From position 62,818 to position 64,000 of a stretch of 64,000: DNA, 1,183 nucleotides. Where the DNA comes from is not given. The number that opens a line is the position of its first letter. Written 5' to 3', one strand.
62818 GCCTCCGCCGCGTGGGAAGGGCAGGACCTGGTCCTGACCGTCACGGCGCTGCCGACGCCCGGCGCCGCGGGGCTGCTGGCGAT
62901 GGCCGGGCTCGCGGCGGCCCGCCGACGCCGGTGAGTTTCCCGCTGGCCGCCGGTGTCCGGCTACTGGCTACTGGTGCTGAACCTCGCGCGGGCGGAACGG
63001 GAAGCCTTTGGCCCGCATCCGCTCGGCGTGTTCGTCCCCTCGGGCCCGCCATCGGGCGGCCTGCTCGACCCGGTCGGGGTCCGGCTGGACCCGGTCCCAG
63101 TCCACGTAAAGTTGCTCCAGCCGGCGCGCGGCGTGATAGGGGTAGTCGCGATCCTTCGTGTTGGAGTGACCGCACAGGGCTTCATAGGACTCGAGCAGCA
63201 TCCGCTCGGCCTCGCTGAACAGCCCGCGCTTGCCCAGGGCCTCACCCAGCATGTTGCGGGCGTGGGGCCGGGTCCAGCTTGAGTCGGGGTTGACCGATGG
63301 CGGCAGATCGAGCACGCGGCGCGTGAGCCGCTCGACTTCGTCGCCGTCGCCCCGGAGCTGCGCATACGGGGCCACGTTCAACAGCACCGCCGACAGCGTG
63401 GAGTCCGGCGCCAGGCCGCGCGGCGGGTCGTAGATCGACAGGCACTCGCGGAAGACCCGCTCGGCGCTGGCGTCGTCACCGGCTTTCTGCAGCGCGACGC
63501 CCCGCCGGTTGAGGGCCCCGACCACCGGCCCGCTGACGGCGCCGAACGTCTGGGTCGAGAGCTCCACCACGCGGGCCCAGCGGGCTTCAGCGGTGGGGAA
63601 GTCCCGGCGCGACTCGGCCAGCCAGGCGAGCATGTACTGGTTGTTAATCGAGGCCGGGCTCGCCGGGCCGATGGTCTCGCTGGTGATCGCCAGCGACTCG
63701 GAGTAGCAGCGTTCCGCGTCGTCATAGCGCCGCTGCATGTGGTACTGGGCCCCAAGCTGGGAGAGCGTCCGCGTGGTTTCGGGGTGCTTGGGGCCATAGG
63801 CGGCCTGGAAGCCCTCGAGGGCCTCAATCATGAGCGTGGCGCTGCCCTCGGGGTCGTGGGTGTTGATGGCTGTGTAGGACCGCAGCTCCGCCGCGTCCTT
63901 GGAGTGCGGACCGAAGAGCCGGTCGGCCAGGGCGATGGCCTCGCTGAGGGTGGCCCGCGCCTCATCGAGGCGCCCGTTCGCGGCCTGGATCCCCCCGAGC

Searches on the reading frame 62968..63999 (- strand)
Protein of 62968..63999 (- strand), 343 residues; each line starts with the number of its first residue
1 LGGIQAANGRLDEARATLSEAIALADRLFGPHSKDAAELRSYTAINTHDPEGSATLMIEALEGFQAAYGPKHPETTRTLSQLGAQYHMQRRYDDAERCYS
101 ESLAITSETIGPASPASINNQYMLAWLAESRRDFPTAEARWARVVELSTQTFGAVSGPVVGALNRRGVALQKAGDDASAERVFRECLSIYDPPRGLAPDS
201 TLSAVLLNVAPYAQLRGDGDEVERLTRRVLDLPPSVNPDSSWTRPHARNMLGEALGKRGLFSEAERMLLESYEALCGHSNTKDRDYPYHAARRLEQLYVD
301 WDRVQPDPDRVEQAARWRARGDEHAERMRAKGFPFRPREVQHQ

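Call 25: search_protein_families(library=pfam, proteins=[window:62968-63999:-], max_evalue=0.001)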
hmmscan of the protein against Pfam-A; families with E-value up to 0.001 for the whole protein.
window:62968-63999:- (343 aa): 11 families
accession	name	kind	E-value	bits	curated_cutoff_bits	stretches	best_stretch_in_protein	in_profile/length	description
PF13424.12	TPR_12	-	2.4e-27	95.4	30.1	4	75-139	2-66/77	Tetratricopeptide repeat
PF13374.12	TPR_10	-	2.7e-21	75.3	27.5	1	75-115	1-41/42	Tetratricopeptide repeat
PF07719.23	TPR_2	-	6e-15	54.5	27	0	78-105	3-30/34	Tetratricopeptide repeat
PF00515.34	TPR_1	-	7.1e-12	45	27.8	1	78-105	3-30/34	Tetratricopeptide repeat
PF13428.12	TPR_14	-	4.6e-09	36.5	23.5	0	162-190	3-31/44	Tetratricopeptide repeat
PF24885.1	TPR_NPHP3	-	1.3e-06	28.5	100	1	55-111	162-218/239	Nephrocystin-3 TPR domain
PF13181.12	TPR_8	-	4.3e-06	26.9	25.7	0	162-189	3-30/34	Tetratricopeptide repeat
PF13176.12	TPR_7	-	4.5e-06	26.8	27.9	0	78-106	1-29/36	Tetratricopeptide repeat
PF13432.12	TPR_16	-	8.1e-06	26.6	32.7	0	122-185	1-56/65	Tetratricopeptide repeat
PF14559.12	TPR_19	-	0.00049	20.8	25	0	2-23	32-53/68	Tetratricopeptide repeat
PF13431.12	TPR_17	-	0.00065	20.2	24.4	0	79-96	16-33/34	Tetratricopeptide repeat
